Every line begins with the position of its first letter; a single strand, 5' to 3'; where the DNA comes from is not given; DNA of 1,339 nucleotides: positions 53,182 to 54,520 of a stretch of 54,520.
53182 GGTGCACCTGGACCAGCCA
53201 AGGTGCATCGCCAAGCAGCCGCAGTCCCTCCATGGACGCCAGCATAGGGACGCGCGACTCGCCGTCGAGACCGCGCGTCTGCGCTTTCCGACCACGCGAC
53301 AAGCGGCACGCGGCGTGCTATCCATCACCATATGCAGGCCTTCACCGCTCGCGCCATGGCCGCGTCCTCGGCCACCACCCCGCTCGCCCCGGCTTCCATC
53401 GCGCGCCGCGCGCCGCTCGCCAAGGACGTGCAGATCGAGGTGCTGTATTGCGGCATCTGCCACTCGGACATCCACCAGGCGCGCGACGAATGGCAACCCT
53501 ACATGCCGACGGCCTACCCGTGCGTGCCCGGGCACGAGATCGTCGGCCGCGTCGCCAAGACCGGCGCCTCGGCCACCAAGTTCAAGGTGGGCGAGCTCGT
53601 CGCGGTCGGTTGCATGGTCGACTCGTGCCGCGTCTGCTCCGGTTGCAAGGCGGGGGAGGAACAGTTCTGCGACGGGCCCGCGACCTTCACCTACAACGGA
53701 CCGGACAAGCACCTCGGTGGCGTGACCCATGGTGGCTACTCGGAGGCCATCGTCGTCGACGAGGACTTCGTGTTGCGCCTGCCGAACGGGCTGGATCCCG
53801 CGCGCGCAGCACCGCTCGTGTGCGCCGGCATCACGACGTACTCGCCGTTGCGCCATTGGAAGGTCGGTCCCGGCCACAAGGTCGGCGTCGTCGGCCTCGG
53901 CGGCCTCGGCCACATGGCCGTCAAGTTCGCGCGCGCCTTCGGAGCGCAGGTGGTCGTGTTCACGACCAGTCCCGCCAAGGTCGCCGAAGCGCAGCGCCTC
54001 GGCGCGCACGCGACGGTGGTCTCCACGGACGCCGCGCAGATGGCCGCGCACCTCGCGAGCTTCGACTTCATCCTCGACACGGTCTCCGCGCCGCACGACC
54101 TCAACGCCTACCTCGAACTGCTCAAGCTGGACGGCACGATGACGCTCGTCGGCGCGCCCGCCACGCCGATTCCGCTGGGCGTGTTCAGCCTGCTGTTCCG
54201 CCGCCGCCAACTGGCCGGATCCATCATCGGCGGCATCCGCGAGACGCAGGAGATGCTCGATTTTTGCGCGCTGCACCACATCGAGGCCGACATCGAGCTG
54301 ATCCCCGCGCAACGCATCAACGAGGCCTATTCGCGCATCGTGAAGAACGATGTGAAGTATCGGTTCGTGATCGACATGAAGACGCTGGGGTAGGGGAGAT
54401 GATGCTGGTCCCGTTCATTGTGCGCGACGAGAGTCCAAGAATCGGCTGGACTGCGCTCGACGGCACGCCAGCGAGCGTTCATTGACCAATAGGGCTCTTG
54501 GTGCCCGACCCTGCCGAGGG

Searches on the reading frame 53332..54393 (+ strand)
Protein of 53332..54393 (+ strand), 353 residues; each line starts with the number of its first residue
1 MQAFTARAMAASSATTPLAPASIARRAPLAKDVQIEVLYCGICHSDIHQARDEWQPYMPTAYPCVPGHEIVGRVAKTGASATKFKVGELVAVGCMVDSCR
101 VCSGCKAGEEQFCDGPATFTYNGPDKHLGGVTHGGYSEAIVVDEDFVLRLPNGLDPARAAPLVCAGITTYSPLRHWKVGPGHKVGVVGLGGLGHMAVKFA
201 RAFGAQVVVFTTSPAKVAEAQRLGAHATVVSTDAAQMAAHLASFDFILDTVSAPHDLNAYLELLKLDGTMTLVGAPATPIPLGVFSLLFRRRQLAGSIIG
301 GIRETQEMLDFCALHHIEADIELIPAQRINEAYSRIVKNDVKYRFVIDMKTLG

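Call 63: search_protein_families(library=pfam, proteins=[window:53332-54393:+], max_evalue=0.001)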
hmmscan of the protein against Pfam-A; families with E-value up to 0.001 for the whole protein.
window:53332-54393:+ (353 aa): 7 families
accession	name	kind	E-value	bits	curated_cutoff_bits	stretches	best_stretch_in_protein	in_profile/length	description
PF00107.32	ADH_zinc_N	-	1.8e-27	96.3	31.8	1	191-312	1-127/129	Zinc-binding dehydrogenase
PF08240.17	ADH_N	-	1.9e-25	89.6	23.5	1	31-151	3-103/104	Alcohol dehydrogenase GroES-like domain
PF01262.27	AlaDh_PNT_C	-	7.9e-07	29.2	23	1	183-254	30-103/214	Alanine dehydrogenase/PNT, C-terminal domain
PF02826.25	2-Hacid_dh_C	-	2.4e-05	24.2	25.1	1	181-228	36-83/178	D-isomer specific 2-hydroxyacid dehydrogenase, NAD binding domain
PF03446.21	NAD_binding_2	-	0.00015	22.3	21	1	183-262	1-74/161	NAD binding domain of 6-phosphogluconate dehydrogenase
PF13649.12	Methyltransf_25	-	0.00019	22.5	27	1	191-250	7-71/97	Methyltransferase domain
PF22660.2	RS_preATP-grasp-like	-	0.0003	21.6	27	0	183-243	3-62/98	Ribonucleotide synthetase preATP-grasp domain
